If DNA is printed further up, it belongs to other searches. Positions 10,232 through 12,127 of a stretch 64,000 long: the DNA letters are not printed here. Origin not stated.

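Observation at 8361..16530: Island core: a compact seven-gene operon combining two TrpRS paralogues with radical SAM, methyltransferase, PEP-synthase-like and SAM-cleaving enzymes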

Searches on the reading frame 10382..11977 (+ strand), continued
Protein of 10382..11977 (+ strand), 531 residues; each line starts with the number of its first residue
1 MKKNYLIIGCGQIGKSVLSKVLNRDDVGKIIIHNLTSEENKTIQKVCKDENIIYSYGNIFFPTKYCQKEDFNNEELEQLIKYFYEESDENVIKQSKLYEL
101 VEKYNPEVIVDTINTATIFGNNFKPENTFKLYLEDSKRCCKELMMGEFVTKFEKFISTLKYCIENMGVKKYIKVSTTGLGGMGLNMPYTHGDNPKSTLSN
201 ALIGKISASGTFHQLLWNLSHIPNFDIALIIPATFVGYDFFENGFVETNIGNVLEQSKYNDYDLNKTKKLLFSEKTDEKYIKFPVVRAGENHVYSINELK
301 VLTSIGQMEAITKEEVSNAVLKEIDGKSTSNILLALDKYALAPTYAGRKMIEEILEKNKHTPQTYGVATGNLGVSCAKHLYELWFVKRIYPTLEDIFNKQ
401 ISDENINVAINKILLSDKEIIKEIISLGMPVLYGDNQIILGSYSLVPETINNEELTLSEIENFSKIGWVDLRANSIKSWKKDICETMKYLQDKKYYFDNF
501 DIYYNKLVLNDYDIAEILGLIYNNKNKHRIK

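Call 21: search_solved_structures(query=A1, max_evalue=1, show_alignments=2)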
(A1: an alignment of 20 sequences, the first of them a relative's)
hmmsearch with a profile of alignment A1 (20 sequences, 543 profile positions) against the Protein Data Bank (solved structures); distinct sequences matched with E-value up to 1: 14.
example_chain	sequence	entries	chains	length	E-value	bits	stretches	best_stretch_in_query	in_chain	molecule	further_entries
3pvz_A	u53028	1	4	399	0.0032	19.3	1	3-52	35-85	UDP-N-acetylglucosamine 4,6-dehydratase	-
3vpx_A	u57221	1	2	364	0.0037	19.1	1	3-125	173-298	Leucine dehydrogenase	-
6bwc_A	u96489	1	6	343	0.005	18.6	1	2-58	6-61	Polysaccharide biosynthesis protein CapD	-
1gpj_A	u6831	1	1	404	0.02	16.7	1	2-45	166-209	Glutamyl-tRNA reductase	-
6acf_A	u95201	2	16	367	0.03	16.1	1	3-143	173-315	Leucine dehydrogenase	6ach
8hpe_A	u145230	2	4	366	0.034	15.9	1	3-139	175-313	Leucine dehydrogenase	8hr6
4g65_A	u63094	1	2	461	0.035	15.8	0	5-41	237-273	Trk system potassium uptake protein trkA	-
4j9u_E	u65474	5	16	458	0.14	13.9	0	6-34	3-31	Potassium uptake protein TrkA | Potassium transporter peripheral membrane component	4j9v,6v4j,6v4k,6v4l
2c20_A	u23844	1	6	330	0.2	13.4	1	4-71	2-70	UDP-GLUCOSE 4-EPIMERASE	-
21gq_C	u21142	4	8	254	0.33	12.7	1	4-40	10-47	Decaprenylphosphoryl-2-keto-beta-D-erythro-pentose reductase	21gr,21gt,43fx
4omu_A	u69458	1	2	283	0.34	12.6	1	3-50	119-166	Shikimate dehydrogenase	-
4zrm_A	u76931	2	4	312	0.47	12.1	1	4-45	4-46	UDP-glucose 4-epimerase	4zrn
8deb_A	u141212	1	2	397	0.61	11.8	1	5-48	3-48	Carboxyspermidine dehydrogenase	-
9rl0_E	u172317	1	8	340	0.65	11.7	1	6-79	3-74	CDP-tyvelose 2-epimerase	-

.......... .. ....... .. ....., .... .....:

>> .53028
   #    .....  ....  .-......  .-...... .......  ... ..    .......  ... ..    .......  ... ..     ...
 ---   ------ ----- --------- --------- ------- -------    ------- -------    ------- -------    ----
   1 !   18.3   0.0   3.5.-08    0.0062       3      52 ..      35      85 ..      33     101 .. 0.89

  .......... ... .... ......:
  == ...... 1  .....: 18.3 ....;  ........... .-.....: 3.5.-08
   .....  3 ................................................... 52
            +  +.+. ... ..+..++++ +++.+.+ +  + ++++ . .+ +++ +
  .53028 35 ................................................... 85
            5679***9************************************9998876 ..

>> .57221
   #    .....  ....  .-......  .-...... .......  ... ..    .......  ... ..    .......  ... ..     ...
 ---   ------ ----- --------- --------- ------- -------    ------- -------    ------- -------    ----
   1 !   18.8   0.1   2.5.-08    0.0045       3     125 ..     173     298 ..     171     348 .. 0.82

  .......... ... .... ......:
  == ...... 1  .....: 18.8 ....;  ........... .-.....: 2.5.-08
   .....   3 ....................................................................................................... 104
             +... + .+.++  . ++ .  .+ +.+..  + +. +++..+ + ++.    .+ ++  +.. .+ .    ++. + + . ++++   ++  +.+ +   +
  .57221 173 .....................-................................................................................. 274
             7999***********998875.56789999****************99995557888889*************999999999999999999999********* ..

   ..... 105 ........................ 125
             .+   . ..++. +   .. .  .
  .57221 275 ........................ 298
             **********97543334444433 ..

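Call 25: search_protein_families(library=pfam, proteins=[L004:4845-6161:+, L004:7867-8802:+, L004:9945-11312:+, L004:11318-12718:+, L008:187-1017:+, L008:1080-1625:+, L008:2900-3625:+, L008:3615-4301:+, L008:4337-5059:+, L008:6707-7462:+], max_evalue=0.001)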
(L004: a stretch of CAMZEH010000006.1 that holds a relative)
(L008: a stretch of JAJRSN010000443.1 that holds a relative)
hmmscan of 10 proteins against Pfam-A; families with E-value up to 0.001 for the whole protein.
L004:4845-6161:+ (438 aa): 1 family
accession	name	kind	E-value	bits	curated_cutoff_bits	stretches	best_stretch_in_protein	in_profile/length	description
PF00209.24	SNF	-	1.6e-47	162.8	27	2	147-436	175-481/524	Sodium:neurotransmitter symporter family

L004:7867-8802:+ (311 aa): 1 family
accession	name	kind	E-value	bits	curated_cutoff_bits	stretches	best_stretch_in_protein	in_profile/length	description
PF03547.23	Mem_trans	-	4.7e-37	127.8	25.7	1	11-307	6-343/343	Membrane transport protein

L004:9945-11312:+ (455 aa): 1 family
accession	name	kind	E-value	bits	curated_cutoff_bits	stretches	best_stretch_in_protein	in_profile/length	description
PF00282.25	Pyridoxal_deC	-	1.5e-10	40.8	27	1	193-330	148-281/375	Pyridoxal-dependent decarboxylase conserved domain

L004:11318-12718:+ (466 aa): 1 family
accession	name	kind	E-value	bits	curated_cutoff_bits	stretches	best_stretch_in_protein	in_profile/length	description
PF00579.31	tRNA-synt_1b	-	3.9e-17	62.9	21.1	1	128-439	5-291/292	tRNA synthetases class I (W and Y)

L008:187-1017:+ (276 aa): 5 families
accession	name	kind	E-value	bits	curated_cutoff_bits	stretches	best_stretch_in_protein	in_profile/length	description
PF00877.26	NLPC_P60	-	1.2e-20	73.9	23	1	164-255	1-92/105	NlpC/P60 family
PF08239.17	SH3_3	-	3.4e-14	53.2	27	1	99-143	7-52/54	Bacterial SH3 domain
PF18348.7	SH3_16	-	8.2e-13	48.4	25.8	1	30-76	1-48/49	Bacterial dipeptidyl-peptidase Sh3 domain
PF06347.19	SH3_4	-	1.7e-06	28.1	24.1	0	98-141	8-51/56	Bacterial SH3 domain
PF23795.1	SH3_YKFC_2nd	-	4.5e-05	23.6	27.4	0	117-141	27-51/57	YKFC SH3b2 domain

L008:1080-1625:+ (181 aa): 3 families
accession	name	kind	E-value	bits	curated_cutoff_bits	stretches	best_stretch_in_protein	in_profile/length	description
PF14279.12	HNH_5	-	1.3e-16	60.6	27.5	1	98-150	1-55/56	HNH endonuclease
PF01844.29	HNH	-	8.1e-16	58.3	21.4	1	98-141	1-47/47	HNH endonuclease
PF13395.12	HNH_4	-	1.2e-07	32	22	1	108-143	18-53/54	HNH endonuclease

L008:2900-3625:+ (241 aa): 1 family
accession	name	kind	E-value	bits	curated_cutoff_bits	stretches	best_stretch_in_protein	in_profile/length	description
PF02616.19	SMC_ScpA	-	1.4e-39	136.9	24.6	1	20-237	1-231/232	Segregation and condensation protein ScpA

L008:3615-4301:+ (228 aa): 1 family
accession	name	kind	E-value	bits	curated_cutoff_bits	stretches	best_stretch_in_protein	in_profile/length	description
PF04079.22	SMC_ScpB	-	2.4e-59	199.9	27.4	1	12-171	2-160/160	Segregation and condensation complex subunit ScpB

L008:4337-5059:+ (240 aa): 2 families
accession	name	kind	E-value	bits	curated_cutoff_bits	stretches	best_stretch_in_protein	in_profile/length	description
PF00849.27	PseudoU_synth_2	-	1.3e-27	97.3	26.8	1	64-194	2-151/152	RNA pseudouridylate synthase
PF01479.30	S4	-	4.7e-11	42.7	22.8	1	3-44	2-44/48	S4 domain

L008:6707-7462:+ (251 aa): 4 families
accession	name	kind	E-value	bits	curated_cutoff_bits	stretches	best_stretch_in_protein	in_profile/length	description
PF02224.24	Cytidylate_kin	-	4e-73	246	26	1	23-232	1-206/211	Cytidylate kinase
PF13189.12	Cytidylate_kin2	-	3.5e-10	40.8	28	1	23-199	2-149/176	Cytidylate kinase-like family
PF13238.12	AAA_18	-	8.4e-08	33.2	29.4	1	23-176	1-111/128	AAA domain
PF13207.12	AAA_17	-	5.6e-06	27.1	27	0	27-58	2-33/136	AAA domain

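Call 27: search_protein_families(library=padloc, proteins=[window:10382-11977:+, L086:7424-8863:+, L086:8892-10004:+, L086:4208-5668:+], max_evalue=0.01)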
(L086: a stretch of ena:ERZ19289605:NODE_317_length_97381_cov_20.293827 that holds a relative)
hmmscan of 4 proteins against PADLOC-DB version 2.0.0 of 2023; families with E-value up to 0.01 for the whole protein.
window:10382-11977:+ (531 aa): 0 families

L086:7424-8863:+ (479 aa): 1 family
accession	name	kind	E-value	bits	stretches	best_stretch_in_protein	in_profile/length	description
PDLC04999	PDC-S33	-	1.3e-07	29.3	1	211-310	45-147/349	-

L086:8892-10004:+ (370 aa): 0 families

L086:4208-5668:+ (486 aa): 7 families
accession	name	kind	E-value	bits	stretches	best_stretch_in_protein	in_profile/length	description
PDLC02394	pAgo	-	1.3e-46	157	1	32-413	53-452/1121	-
PDLC02402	Aga_SIR2-PNTD1-PNTD2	-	1.6e-12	44.4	1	187-329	353-483/876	Class I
PDLC02418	Aga_SIR2-Kinase-PNTD1-PNTD2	-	1.1e-09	35.1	1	195-329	219-361/756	Class I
PDLC01879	CARF3--CARF_TM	-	0.002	15.8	1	415-470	147-201/222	-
PDLC01268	CasR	-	0.0041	15.1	0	416-473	120-169/179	"CAS-I,CAS-II,CAS-III,CAS-IV,CAS-V,CAS-VI; associated_signaling"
PDLC01434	CasR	-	0.005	14.7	0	422-469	125-171/191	"CAS-I,CAS-II,CAS-III,CAS-IV,CAS-V,CAS-VI; associated_signaling"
PDLC01850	CARF3--CARF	-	0.0075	14.2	0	405-474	125-194/209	-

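Call 31: find_encoding_contigs(protein=P0022, flank=10000, max_places=2)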
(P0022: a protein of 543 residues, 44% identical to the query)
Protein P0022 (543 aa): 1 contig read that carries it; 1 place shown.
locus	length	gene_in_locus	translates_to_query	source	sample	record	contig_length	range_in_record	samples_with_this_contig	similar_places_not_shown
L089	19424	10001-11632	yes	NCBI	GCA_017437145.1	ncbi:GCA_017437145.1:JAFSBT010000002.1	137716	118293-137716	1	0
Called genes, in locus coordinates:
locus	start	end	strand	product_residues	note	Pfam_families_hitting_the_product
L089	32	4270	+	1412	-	PF00668:Condensation, PF00501:AMP-binding, PF01073:3Beta_HSD (weak), PF01370:Epimerase, PF07993:NAD_binding_4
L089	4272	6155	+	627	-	PF00512:HisKA (weak), PF02518:HATPase_c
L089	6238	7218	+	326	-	PF00072:Response_reg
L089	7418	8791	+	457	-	PF00282:Pyridoxal_deC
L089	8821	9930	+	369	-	PF00438:S-AdoMet_synt_N, PF02772:S-AdoMet_synt_M, PF02773:S-AdoMet_synt_C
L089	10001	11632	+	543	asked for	PF27054:Beta_methylindole_red_C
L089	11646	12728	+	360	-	PF01168:Ala_racemase_N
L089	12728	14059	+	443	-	-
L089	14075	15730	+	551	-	PF02310:B12-binding, PF04055:Radical_SAM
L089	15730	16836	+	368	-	PF04055:Radical_SAM (weak)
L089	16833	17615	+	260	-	PF00398:RrnaAD (weak), PF05175:MTS (weak), PF13489:Methyltransf_23 (weak), PF02390:Methyltransf_4 (weak), PF13847:Methyltransf_31, PF08241:Methyltransf_11, PF08242:Methyltransf_12, PF13649:Methyltransf_25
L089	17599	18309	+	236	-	PF03483:B3_4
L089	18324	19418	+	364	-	PF00579:tRNA-synt_1b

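Call 32: find_encoding_contigs(protein=P0004, flank=10000, max_places=2)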
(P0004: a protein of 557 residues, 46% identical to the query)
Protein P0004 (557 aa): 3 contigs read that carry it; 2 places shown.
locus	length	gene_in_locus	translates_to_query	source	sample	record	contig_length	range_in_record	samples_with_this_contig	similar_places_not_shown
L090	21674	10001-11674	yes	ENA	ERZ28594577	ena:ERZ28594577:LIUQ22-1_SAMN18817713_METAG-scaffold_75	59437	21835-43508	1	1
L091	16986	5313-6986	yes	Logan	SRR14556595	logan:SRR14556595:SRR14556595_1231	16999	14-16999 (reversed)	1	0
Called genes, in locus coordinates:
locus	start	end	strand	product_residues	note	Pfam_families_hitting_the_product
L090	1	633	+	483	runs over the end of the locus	PF13692:Glyco_trans_1_4 (faint), PF13844:Glyco_transf_41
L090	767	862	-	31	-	-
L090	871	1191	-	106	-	PF00239:Resolvase (weak)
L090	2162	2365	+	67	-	-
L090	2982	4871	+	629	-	PF11380:Stealth_CR2, PF01501:Glyco_transf_8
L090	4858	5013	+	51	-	-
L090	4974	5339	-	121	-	-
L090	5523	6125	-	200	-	PF01502:PRA-CH, PF01503:PRA-PH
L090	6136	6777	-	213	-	PF01634:HisG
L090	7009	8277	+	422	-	PF00012:HSP70, PF06723:MreB_Mbl, PF00012:HSP70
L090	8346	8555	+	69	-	-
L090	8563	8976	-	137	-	PF04266:ASCH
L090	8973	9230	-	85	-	PF13122:DUF3977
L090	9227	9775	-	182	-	PF00132:Hexapep, PF14602:Hexapep_2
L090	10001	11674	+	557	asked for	PF27054:Beta_methylindole_red_C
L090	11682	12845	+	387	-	PF00579:tRNA-synt_1b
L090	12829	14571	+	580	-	PF01326:PPDK_N, PF00391:PEP-utilizers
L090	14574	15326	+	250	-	PF01887:SAM_HAT_N (weak), PF20257:SAM_HAT_C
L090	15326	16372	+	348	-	PF00579:tRNA-synt_1b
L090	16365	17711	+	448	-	PF02310:B12-binding, PF04055:Radical_SAM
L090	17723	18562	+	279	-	PF08538:DUF1749 (faint), PF00561:Abhydrolase_1 (faint), PF12146:Hydrolase_4 (weak), PF06821:Ser_hydrolase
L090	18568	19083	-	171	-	PF13302:Acetyltransf_3, PF00583:Acetyltransf_1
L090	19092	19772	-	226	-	PF03575:Peptidase_S51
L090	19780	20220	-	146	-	PF00293:NUDIX, PF14815:NUDIX_4 (weak)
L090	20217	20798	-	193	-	PF13302:Acetyltransf_3, PF00583:Acetyltransf_1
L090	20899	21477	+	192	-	PF25087:GMPPB_C (faint), PF00132:Hexapep, PF14602:Hexapep_2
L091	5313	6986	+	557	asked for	PF27054:Beta_methylindole_red_C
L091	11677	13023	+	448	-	PF02310:B12-binding, PF04055:Radical_SAM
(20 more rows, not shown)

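Call 33: find_encoding_contigs(protein=P0083, flank=10000, max_places=2)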
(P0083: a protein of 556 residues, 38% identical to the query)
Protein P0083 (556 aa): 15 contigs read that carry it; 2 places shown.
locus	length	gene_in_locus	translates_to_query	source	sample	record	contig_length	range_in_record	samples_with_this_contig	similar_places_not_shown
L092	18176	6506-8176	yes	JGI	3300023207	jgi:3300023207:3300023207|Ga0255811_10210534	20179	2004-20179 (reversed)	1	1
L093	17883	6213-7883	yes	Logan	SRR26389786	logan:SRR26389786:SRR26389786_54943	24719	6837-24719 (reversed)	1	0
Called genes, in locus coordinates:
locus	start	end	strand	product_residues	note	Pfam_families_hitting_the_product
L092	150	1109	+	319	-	PF01636:APH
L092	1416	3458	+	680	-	PF18435:EstA_Ig_like (faint), PF10503:Esterase_PHB (faint)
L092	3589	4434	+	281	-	PF00963:Cohesin (weak)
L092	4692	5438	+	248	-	PF01887:SAM_HAT_N (weak)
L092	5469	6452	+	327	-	PF00579:tRNA-synt_1b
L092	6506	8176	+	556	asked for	PF27054:Beta_methylindole_red_C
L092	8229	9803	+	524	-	PF02310:B12-binding, PF04055:Radical_SAM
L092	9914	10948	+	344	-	PF00579:tRNA-synt_1b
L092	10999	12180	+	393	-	-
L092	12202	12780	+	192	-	PF13302:Acetyltransf_3, PF13420:Acetyltransf_4, PF00583:Acetyltransf_1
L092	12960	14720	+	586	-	PF01326:PPDK_N, PF00391:PEP-utilizers (weak)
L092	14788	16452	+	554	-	PF14907:NTP_transf_5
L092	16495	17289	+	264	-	PF03309:Pan_kinase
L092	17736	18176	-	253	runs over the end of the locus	PF01695:IstB_IS21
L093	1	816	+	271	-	?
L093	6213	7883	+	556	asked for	PF27054:Beta_methylindole_red_C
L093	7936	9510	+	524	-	PF02310:B12-binding, PF04055:Radical_SAM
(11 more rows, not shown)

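Call 59: predict_structure(alignment_id=A3)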
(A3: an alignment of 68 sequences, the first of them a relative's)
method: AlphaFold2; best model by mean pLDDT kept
length: 531 residues; sequences in the alignment: 68
mean_pLDDT: 87.5   pTM: 0.84
mean pLDDT of the five models: 87.5, 80.2, 78.3, 77.0, 76.1
residues with pLDDT >= 90: 292; 70-90: 193; 50-70: 31; < 50: 15
segments of 3 or more residues with pLDDT < 50: 183-188, 498-502
pLDDT, mean of each block of 10 residues (from residue 1): 95 95 96 97 91 97 95 95 93 98 98 92 91 96 94 97 97 87 49 63 90 96 92 88 88 86 85 80 87 86 82 94 91 88 83 84 79 89 96 91 91 92 92 89 81 75 91 95 89 59 55 89 72 38
secondary structure, 60 per line:
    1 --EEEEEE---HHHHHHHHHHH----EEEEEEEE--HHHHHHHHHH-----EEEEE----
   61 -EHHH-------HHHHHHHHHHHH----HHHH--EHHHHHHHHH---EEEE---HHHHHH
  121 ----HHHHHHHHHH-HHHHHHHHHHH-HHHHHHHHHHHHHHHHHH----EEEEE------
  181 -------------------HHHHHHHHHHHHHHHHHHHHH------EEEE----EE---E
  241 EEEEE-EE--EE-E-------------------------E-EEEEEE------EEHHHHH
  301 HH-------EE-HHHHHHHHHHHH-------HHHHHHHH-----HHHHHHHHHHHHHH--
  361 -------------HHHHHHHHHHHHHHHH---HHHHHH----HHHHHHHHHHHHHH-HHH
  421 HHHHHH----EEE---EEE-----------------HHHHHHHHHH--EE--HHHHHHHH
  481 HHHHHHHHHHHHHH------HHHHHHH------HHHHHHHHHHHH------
elements in order: E3-8 H12-22 E27-34 H37-46 E52-56 H73-84 H89-92 H96-104 E108-111 H115-120 H125-134 H136-146 H148-165 E170-174 H200-220 E227-230 E240-245 E282-287 H296-302 H313-324 H332-339 H345-358 H374-389 H393-398 H403-416 H418-426 E431-433 E437-439 H457-466 H473-494 H501-507 H514-525

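Call 61: fold_search(model_id=the predicted structure, library=pdb)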
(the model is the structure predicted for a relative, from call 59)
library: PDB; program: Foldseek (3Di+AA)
matches with E <= 10: 1919; with E <= 0.001: 316
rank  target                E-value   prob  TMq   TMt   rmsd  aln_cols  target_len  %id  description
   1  7c1e_A                8.7e-07  1.00  0.27  0.39   6.4       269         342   12  Crystal structure of Kluyveromyces polyspora ADH (KpADH) mutant (Y127W) (released 2021-05-05)
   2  5zed_A                9.7e-07  1.00  0.25  0.37   7.3       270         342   13  Crystal structure of Kluyveromyces polyspora ADH (KpADH) mutant (E214V/T215S) (released 2019-01-02)
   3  5zec_A                1.3e-06  1.00  0.26  0.38   6.9       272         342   14  Crystal structure of Kluyveromyces polyspora ADH (KpADH) mutant (Q136N/F161V/S196G/E214G/S237C) (released 2019-01-02)
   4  6bwc_A                2.7e-06  1.00  0.23  0.36   6.2       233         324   15  X-ray structure of Pen from Bacillus thuringiensis (released 2018-01-17)
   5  4hnh_A                3.0e-06  1.00  0.24  0.54  11.4       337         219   11  The crystal structure of a short-chain dehydrogenases/reductase (wide type) from Veillonella parvula DSM 2008 in compl (released 2012-10-31)
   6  7c3v                  3.2e-06  1.00  0.26  0.38   7.1       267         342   12  Structure of a thermostable Alcohol dehydrogenase from Kluyveromyces polyspora(KpADH) (released 2021-05-19)
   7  5z2x_A                3.2e-06  1.00  0.25  0.36   7.4       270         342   13  Structure of Alcohol dehydrogenase from Kluyveromyces polyspora(KpADH) (released 2019-01-02)
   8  8zav_A                3.4e-06  1.00  0.25  0.37   6.6       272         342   13  alcohol dehydrogenases KpADH mutant - S9Y/F161K (released 2024-06-26)
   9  4j2o_A                3.6e-06  1.00  0.23  0.37   5.6       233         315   14  Crystal structure of NADP-bound WbjB from A. baumannii community strain D1279779 (released 2013-04-17)
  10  8gjh_B                3.6e-06  1.00  0.25  0.21   8.5       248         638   15  Salmonella ArnA (released 2023-08-02)
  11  7yst_A                4.3e-06  1.00  0.24  0.38   6.2       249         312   13  Crystal Structure of UDP-glucose 4-epimerase (Rv3634c) in complex with both UDP-glucose and UDP-galactose in chain B f (released 2023-08-16)
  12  7ys8_B                5.1e-06  1.00  0.23  0.37   6.7       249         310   13  Crystal Structure of UDP-glucose 4-epimerase (Rv3634c) from Mycobacterium tuberculosis (released 2023-08-16)
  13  4j2o_B                5.7e-06  1.00  0.23  0.37   8.2       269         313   14  Crystal structure of NADP-bound WbjB from A. baumannii community strain D1279779 (released 2013-04-17)
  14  4wkg_A                5.7e-06  1.00  0.24  0.20   8.6       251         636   16  The crystal structure of apo ArnA features an unexpected central binding pocket and provides an explanation for enzyma (released 2014-12-17)
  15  7ys8_A                6.0e-06  1.00  0.25  0.39   6.8       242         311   14  Crystal Structure of UDP-glucose 4-epimerase (Rv3634c) from Mycobacterium tuberculosis (released 2023-08-16)
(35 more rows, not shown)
